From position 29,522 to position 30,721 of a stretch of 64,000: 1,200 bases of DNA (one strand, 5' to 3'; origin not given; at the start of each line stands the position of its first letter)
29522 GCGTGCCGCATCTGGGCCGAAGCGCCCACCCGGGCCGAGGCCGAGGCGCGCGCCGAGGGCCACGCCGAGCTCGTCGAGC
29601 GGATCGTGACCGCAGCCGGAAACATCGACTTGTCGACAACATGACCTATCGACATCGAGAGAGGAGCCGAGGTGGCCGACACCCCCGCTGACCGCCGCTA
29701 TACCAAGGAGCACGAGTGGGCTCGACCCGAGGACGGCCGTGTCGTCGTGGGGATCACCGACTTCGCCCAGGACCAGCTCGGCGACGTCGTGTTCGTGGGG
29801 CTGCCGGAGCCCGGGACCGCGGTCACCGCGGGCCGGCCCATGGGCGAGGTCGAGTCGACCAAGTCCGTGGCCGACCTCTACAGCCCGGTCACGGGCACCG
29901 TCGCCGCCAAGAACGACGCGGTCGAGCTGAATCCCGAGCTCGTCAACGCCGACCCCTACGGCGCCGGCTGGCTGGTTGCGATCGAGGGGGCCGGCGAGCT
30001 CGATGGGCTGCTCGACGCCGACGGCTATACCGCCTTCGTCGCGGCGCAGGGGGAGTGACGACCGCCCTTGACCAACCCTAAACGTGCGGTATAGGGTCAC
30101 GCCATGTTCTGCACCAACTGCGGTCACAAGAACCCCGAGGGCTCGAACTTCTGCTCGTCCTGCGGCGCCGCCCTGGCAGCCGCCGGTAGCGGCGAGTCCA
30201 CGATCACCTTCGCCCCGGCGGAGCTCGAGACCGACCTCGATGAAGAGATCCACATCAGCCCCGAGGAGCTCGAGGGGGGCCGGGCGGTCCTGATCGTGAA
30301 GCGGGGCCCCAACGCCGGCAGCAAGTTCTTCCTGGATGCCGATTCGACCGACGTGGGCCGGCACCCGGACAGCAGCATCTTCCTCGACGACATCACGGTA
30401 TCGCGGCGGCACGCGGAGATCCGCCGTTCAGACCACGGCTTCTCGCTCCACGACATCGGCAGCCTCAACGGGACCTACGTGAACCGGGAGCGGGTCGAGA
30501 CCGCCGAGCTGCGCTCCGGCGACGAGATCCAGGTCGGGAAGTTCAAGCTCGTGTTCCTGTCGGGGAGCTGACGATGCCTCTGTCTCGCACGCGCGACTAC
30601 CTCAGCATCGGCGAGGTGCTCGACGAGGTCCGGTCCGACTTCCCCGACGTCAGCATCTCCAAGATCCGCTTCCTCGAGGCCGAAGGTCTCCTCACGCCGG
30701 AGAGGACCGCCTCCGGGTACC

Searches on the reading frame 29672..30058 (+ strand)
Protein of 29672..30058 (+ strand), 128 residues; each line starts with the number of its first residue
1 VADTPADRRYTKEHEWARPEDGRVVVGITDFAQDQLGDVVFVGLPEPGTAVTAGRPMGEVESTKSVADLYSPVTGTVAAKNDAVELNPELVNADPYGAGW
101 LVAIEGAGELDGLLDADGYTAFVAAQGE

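Call 38: search_protein_families(library=ncbifam, proteins=[window:29672-30058:+], max_evalue=0.01)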
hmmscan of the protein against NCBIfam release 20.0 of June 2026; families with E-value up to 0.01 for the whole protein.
window:29672-30058:+ (128 aa): 4 families
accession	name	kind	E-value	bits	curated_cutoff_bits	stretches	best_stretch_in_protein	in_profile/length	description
NF002270.0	PRK01202.1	subfamily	1.8e-45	153.9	117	1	2-124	2-127/129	glycine cleavage system protein GcvH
TIGR00527.1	gcvH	equivalog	1.3e-41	141.7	115.85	1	4-123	2-125/129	glycine cleavage system protein GcvH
TIGR03077.1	not_gcvH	equivalog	2.4e-13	50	144.05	1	11-111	3-104/110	glycine cleavage protein H-like protein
NF045810.1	GcvH_rel_desulf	equivalog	5.9e-11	42.4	150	1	4-121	12-133/167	GcvH-related protein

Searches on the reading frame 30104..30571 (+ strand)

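Call 38: search_protein_families(library=ncbifam, proteins=[window:30104-30571:+], max_evalue=0.01)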
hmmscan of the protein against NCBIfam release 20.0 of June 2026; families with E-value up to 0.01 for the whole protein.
window:30104-30571:+ (155 aa): 7 families
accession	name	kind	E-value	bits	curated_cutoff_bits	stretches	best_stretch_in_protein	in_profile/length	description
NF041660.2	oxygluDhInhib_OdhI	equivalog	2.1e-50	170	200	1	48-154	24-130/130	oxoglutarate dehydrogenase inhibitor Odhl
NF049868.1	FhaB_Rv0019c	equivalog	4.1e-19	69.2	125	1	59-146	65-153/158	FHA domain-containing protein FhaB/FipA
NF052573.1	HisKinEspAMyxo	equivalog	2.1e-15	55.8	1400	1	61-148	26-115/755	serine histidine kinase EspA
NF033760.1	gliding_GltG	equivalog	2.2e-13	49.6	650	1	80-149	24-94/650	adventurous gliding motility protein GltG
TIGR03354.1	VI_FHA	hypoth_equivalog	3.1e-11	43.7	120.25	1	69-149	13-99/420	type VI secretion system-associated FHA domain protein TagH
NF045510.1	4Cys_prefix_kin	domain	0.0011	19.2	24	1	9-24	11-26/26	4-Cys prefix domain-containing protein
NF052403.1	ESX1TransRegEspM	equivalog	0.0052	15.7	550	1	60-145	10-93/367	ESX-1 type VII secretion system transcriptional regulator EspM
